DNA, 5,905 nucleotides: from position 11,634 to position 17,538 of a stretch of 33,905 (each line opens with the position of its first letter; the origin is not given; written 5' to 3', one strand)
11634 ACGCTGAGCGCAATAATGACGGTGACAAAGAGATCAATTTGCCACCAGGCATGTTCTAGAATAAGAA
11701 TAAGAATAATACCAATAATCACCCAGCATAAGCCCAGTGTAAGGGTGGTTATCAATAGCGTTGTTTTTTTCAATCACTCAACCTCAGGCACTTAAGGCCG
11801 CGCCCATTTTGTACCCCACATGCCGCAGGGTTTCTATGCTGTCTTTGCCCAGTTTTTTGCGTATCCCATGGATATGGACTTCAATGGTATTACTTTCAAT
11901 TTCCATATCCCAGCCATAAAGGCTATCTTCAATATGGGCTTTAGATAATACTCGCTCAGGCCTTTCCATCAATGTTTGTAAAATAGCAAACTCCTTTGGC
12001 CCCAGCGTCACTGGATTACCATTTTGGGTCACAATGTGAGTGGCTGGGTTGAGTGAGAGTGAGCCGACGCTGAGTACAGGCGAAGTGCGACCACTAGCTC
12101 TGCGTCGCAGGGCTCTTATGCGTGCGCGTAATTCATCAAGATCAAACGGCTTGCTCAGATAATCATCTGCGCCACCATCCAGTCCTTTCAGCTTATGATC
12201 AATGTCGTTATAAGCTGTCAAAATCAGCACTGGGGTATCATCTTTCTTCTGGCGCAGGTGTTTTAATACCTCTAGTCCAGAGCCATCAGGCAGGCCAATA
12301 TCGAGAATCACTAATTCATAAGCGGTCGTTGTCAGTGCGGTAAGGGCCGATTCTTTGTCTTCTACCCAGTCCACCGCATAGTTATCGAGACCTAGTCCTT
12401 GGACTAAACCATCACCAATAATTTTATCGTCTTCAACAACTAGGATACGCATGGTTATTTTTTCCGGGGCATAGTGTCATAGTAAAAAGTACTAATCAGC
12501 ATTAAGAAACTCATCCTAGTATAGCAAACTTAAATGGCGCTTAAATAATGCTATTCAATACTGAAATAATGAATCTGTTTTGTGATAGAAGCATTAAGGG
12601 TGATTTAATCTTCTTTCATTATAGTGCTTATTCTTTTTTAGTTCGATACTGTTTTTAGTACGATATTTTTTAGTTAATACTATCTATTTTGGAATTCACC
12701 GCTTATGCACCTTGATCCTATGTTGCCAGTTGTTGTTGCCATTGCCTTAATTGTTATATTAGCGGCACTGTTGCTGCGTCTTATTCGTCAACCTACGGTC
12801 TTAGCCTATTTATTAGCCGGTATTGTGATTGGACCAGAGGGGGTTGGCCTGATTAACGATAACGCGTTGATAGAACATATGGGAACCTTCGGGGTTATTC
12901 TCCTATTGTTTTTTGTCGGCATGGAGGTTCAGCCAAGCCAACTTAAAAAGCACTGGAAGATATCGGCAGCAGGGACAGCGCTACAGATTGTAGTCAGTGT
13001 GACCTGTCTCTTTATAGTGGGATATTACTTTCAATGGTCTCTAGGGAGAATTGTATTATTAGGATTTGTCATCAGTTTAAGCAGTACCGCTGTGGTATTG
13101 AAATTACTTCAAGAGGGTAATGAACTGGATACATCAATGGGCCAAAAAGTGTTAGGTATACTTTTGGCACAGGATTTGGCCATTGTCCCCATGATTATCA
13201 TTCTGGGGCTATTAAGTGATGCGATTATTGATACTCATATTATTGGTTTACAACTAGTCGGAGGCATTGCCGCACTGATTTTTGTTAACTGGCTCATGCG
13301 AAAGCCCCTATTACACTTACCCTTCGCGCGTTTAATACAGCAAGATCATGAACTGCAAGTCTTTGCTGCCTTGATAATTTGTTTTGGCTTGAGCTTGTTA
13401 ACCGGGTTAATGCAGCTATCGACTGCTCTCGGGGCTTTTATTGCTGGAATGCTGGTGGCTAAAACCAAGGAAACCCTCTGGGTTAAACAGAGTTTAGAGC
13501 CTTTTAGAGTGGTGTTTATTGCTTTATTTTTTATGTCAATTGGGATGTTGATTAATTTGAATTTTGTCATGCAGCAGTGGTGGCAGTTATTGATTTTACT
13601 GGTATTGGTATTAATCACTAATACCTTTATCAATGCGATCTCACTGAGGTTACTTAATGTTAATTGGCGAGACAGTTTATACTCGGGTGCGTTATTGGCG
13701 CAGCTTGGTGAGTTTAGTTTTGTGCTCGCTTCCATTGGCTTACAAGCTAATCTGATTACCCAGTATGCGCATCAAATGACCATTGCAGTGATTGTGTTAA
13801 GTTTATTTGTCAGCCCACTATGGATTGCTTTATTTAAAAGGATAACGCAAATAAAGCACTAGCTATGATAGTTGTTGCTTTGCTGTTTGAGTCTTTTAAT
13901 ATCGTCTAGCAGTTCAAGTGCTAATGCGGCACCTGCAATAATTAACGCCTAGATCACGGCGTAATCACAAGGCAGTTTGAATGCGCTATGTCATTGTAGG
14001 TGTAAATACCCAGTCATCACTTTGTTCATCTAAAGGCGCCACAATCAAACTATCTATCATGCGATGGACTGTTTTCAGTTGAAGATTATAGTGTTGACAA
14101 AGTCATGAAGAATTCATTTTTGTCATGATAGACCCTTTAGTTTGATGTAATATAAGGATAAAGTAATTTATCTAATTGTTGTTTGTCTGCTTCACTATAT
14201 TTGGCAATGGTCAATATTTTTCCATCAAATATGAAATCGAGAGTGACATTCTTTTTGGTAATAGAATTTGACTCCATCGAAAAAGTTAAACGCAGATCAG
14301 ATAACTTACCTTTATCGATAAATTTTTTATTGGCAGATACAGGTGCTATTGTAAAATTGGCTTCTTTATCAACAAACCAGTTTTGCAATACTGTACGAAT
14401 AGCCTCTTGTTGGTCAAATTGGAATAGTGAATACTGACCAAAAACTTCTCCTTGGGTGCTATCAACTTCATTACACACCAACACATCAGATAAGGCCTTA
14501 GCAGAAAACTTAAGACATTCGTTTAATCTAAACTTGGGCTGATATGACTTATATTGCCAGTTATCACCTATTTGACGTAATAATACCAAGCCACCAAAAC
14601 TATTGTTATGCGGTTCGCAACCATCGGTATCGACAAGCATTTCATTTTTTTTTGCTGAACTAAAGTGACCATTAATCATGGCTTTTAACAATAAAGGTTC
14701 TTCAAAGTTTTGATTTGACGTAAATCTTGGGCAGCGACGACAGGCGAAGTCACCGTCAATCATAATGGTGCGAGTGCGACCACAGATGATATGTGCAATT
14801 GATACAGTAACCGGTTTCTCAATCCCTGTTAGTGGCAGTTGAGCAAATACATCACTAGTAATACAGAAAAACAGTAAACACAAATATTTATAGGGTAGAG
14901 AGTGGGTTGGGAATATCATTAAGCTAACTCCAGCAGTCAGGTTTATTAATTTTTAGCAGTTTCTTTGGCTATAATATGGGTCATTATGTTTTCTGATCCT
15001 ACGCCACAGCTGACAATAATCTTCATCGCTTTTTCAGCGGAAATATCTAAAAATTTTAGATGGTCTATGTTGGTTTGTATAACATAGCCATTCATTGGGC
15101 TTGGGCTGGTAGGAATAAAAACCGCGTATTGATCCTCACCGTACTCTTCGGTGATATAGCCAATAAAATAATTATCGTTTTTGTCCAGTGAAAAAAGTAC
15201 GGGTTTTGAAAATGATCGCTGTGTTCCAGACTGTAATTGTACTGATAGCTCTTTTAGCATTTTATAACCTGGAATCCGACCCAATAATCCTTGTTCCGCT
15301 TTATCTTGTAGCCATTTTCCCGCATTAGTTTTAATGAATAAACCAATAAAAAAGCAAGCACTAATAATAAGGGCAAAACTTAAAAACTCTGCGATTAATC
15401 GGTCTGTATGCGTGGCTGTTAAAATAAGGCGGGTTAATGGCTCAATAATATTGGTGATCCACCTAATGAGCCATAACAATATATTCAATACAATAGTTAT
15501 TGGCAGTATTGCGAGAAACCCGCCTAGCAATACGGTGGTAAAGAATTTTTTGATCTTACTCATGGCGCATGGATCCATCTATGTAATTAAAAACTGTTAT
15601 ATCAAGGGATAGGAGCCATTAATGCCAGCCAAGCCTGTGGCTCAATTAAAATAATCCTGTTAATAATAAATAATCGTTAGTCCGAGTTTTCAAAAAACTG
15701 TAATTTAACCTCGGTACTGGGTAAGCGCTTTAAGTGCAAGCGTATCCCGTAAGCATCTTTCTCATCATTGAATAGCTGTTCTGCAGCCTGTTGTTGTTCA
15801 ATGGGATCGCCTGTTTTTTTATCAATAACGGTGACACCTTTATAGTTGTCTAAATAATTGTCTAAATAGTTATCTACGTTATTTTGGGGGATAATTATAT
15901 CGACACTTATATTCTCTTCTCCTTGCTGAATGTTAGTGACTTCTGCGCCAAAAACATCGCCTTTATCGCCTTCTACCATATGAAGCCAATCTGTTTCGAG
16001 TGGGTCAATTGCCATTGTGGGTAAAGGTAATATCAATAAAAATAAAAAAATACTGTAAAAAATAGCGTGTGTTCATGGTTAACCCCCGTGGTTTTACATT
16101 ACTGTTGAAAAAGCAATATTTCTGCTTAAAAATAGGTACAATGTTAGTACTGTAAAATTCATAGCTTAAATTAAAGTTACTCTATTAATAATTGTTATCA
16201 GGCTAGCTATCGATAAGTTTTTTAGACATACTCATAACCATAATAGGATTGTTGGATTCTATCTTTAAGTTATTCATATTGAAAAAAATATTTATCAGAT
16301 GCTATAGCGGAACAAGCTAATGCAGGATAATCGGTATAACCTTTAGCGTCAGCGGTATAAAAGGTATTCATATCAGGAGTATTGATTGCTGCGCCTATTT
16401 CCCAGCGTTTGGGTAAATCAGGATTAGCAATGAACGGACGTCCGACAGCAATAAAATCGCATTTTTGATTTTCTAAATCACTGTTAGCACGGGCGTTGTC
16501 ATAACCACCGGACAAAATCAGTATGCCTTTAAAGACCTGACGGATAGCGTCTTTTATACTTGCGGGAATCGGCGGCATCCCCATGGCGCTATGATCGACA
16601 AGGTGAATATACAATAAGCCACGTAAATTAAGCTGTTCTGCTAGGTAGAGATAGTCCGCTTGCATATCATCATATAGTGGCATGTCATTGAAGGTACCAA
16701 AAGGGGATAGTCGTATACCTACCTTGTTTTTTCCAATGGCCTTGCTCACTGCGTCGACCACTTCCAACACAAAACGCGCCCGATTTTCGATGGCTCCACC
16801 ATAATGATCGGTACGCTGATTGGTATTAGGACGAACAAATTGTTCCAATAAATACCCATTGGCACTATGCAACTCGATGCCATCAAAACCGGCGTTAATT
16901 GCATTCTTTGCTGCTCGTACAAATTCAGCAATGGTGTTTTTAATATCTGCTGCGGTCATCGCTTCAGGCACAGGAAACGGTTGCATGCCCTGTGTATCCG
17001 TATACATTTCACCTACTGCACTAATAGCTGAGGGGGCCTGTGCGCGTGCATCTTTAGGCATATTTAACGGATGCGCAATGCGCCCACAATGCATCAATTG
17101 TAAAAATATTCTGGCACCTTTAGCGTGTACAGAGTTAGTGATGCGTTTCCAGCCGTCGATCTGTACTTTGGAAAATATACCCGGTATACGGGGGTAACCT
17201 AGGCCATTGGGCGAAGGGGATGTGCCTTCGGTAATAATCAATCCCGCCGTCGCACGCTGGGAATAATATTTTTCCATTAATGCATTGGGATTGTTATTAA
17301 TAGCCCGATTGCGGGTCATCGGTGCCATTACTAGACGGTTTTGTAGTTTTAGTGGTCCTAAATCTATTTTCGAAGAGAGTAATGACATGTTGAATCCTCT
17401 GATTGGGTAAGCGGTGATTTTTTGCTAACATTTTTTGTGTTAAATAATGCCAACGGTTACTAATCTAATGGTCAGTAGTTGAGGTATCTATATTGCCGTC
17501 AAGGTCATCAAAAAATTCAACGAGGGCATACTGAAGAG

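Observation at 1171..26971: Thirteen promoters share yTTAAG-N5-yTTAAG-N10-TAnnnT: a PmrA/BasR-box regulon covering stress and stationary-phase genes plus the regulator itself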

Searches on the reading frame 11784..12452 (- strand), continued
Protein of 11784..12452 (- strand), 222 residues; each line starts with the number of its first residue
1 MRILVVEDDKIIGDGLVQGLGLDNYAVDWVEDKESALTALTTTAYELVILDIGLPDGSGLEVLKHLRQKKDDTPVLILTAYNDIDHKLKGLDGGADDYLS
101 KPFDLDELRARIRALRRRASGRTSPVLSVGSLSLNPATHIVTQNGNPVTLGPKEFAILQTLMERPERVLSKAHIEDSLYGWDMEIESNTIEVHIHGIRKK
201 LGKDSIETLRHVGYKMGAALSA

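Call 57: find_encoding_contigs(protein=P0020, flank=10000, max_places=1)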
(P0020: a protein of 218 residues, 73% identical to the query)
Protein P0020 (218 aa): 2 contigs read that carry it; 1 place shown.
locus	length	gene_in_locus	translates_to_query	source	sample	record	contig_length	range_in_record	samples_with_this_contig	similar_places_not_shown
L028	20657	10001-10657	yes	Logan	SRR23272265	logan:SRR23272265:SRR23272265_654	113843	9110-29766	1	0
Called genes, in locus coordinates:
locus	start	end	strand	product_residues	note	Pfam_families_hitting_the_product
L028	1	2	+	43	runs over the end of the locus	-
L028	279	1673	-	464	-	PF00206:Lyase_1, PF10415:FumaraseC_C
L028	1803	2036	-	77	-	PF10982:DUF2789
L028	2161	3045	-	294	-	PF05569:Peptidase_M56 (weak), PF01435:Peptidase_M48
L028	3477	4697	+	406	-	PF07690:MFS_1, PF12832:MFS_1_like (weak), PF00083:Sugar_tr (weak), PF07690:MFS_1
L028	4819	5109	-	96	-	-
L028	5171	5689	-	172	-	-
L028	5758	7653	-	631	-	PF05257:CHAP, PF03738:GSP_synth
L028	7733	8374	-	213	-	PF05494:MlaC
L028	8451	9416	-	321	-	PF01699:Na_Ca_ex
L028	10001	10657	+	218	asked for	PF00072:Response_reg, PF00486:Trans_reg_C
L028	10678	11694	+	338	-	PF00512:HisKA, PF02518:HATPase_c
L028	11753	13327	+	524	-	PF00512:HisKA, PF02518:HATPase_c, PF00072:Response_reg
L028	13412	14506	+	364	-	-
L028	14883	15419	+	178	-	PF08281:Sigma70_r4_2 (faint), PF04542:Sigma70_r2, PF04545:Sigma70_r4 (weak)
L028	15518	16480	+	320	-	PF00226:DnaJ, PF01556:DnaJ_C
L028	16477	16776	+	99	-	PF13591:MerR_2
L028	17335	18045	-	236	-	PF13545:HTH_Crp_2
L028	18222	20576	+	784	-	PF22085:NorB_cytochrome_c-like, PF00115:COX1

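Call 58: find_encoding_contigs(protein=P0071, flank=10000, max_places=1)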
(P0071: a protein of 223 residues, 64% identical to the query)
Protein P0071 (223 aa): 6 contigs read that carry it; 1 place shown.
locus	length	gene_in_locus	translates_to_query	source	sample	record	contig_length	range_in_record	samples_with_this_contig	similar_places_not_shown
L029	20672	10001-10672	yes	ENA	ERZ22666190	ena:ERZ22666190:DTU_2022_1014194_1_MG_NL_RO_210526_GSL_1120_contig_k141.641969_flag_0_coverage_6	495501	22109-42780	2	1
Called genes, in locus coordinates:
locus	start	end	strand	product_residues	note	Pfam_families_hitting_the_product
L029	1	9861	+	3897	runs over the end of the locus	PF05048:NosD, PF13229:Beta_helix, PF13229:Beta_helix, PF13229:Beta_helix, PF13229:Beta_helix, PF13229:Beta_helix, PF05048:NosD, PF05048:NosD, +11 more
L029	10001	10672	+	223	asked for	PF00072:Response_reg, PF00486:Trans_reg_C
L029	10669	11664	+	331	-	PF00512:HisKA, PF13581:HATPase_c_2, PF02518:HATPase_c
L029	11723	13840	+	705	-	PF13089:PP_kinase_N, PF13091:PLDc_2 (faint), PF02503:PP_kinase, PF17941:PP_kinase_C_1, PF13090:PP_kinase_C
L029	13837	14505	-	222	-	PF01427:Peptidase_M15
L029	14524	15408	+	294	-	PF06574:FAD_syn, PF01687:Flavokinase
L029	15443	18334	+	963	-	PF00133:tRNA-synt_1, PF01406:tRNA-synt_1e (faint), PF09334:tRNA-synt_1g, PF01921:tRNA-synt_1f (weak), PF09334:tRNA-synt_1g (weak), PF08264:Anticodon_1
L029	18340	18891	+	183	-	PF01252:Peptidase_A8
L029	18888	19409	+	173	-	PF11233:DUF3035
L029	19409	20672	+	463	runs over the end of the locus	PF00675:Peptidase_M16, PF05193:Peptidase_M16_C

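Call 65: find_encoding_contigs(protein=P0104, flank=10000, max_places=1)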
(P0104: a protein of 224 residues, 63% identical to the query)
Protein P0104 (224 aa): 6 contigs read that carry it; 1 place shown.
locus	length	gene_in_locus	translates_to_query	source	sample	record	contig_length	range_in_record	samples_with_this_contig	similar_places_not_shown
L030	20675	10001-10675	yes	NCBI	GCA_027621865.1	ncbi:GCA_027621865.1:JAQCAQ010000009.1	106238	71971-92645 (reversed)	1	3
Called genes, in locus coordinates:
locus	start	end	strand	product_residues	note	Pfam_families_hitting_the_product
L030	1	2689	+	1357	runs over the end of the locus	PF28192:Cas13a_endoribonuclease, PF28350:Cas13a_C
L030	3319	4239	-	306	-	-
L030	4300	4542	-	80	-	-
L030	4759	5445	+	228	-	PF14808:TMEM164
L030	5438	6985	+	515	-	-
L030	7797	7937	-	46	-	-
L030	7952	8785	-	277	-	PF13795:HupE_UreJ_2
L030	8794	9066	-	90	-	PF02583:Trns_repr_metal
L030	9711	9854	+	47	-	-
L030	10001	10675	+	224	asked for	PF00072:Response_reg, PF00486:Trans_reg_C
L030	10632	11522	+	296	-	PF00512:HisKA, PF02518:HATPase_c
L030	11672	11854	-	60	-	-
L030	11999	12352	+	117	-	-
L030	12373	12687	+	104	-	-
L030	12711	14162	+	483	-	PF06965:Na_H_antiport_1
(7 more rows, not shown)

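Call 66: find_encoding_contigs(protein=P0111, flank=10000, max_places=1)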
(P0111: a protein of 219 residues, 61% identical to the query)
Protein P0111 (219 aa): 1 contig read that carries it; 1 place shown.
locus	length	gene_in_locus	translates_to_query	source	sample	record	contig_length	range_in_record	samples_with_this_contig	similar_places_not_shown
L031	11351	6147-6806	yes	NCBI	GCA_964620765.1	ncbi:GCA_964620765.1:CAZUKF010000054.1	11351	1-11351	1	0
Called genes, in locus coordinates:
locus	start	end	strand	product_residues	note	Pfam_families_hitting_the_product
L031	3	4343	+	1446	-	?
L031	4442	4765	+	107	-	-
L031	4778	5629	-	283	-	-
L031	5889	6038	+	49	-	-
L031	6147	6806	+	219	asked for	PF00072:Response_reg, PF00486:Trans_reg_C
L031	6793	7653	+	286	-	PF00512:HisKA, PF02518:HATPase_c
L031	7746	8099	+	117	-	-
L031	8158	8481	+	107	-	-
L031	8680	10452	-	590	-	PF05036:SPOR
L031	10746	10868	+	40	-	-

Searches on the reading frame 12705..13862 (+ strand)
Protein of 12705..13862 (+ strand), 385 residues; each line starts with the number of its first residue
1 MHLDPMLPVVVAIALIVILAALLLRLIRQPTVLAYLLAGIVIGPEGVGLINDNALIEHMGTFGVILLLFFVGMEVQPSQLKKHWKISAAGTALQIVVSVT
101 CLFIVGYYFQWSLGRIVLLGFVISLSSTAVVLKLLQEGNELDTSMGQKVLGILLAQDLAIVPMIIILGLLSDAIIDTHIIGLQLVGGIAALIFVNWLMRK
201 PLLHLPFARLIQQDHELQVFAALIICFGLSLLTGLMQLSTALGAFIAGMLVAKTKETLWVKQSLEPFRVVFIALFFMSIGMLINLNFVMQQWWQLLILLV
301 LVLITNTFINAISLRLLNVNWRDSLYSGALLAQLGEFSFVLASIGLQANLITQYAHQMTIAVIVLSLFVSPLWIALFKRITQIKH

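Call 6: search_protein_families(library=ncbifam, proteins=[window:12705-13862:+])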
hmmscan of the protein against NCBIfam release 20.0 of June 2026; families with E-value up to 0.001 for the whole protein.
window:12705-13862:+ (385 aa): 5 families
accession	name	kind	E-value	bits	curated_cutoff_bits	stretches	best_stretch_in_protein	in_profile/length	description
NF045626.1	FeTrans_MagA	equivalog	1.6e-84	284.1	700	1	10-383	11-383/386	iron transporter MagA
TIGR00932.1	2a37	subfamily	1.4e-63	215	238.3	1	17-284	4-275/275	monovalent cation:proton antiporter-2 (CPA2) family protein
NF002924.0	PRK03562.1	equivalog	4e-56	190.7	752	1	26-382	26-384/623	glutathione-regulated potassium-efflux system protein KefC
NF002973.0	PRK03659.1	equivalog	2.6e-50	171.6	804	1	11-380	12-379/602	glutathione-regulated potassium-efflux system protein KefB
NF007950.1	PRK10669.1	equivalog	2.7e-38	132.2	700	1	8-380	9-390/547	YbaL family putative K(+) efflux transporter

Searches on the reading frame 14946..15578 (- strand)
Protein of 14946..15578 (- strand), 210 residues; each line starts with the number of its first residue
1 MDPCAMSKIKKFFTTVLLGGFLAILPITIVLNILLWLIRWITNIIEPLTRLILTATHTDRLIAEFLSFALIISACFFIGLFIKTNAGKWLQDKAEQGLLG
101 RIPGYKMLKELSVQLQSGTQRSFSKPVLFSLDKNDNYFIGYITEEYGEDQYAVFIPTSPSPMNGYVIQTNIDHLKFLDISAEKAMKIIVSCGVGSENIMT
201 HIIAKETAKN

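Call 6: search_protein_families(library=ncbifam, proteins=[window:14946-15578:-])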
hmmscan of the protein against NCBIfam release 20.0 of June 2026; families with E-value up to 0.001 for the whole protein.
window:14946-15578:- (210 aa): 0 families

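Call 12: search_protein_families(library=pfam, proteins=[window:14946-15578:-], max_evalue=0.01)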
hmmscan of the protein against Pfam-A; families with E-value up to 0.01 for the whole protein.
window:14946-15578:- (210 aa): 1 family
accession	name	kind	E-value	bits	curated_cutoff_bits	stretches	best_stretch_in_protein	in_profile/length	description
PF04367.18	DUF502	-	2.5e-12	47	23.8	1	70-162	2-106/107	Protein of unknown function (DUF502)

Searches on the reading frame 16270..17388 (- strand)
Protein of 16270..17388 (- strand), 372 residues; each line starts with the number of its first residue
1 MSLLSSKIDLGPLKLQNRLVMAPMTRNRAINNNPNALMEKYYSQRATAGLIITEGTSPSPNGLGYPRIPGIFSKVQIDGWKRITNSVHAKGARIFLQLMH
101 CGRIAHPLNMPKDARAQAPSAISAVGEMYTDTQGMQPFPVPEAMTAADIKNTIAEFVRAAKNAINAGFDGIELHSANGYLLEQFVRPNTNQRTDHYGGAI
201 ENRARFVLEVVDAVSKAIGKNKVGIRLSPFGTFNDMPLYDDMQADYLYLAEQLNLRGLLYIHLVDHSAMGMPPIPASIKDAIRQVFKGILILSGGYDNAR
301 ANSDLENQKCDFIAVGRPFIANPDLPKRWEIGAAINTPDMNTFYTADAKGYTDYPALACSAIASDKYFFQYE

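Call 6: search_protein_families(library=ncbifam, proteins=[window:16270-17388:-])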
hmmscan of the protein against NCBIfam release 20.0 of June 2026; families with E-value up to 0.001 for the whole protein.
window:16270-17388:- (372 aa): 8 families
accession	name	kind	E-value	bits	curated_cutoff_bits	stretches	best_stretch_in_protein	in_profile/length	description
NF007899.0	PRK10605.1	subfamily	5.6e-104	348.3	403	1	4-357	6-365/365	N-ethylmaleimide reductase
TIGR03997.1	mycofact_OYE_2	equivalog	1.9e-55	188.5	793.15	1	4-332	2-330/645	mycofactocin system FadH/OYE family oxidoreductase 2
NF010047.0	PRK13523.1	equivalog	2.5e-44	151.7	431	1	6-328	7-319/339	NADPH dehydrogenase NamA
NF006101.0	PRK08255.1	equivalog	2.7e-44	151.4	1078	1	10-324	405-725/768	bifunctional salicylyl-CoA 5-hydroxylase/oxidoreductase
NF041087.1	bile_acid_BaiCD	equivalog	1.2e-32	112.8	825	1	5-221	5-209/642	bile acid Fe-S flavoenzyme BaiCD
NF045592.1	bili_reduct_N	equivalog_domain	3.6e-30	105.3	425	1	5-332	3-333/363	bilirubin reductase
NF045599.1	bili_reduct_long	exception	1.9e-26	92.5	750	1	6-333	3-335/641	bilirubin reductase, long form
TIGR03996.1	mycofact_OYE_1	hypoth_equivalog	2.4e-23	82.5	627.9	1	4-332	2-325/633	mycofactocin system FadH/OYE family oxidoreductase 1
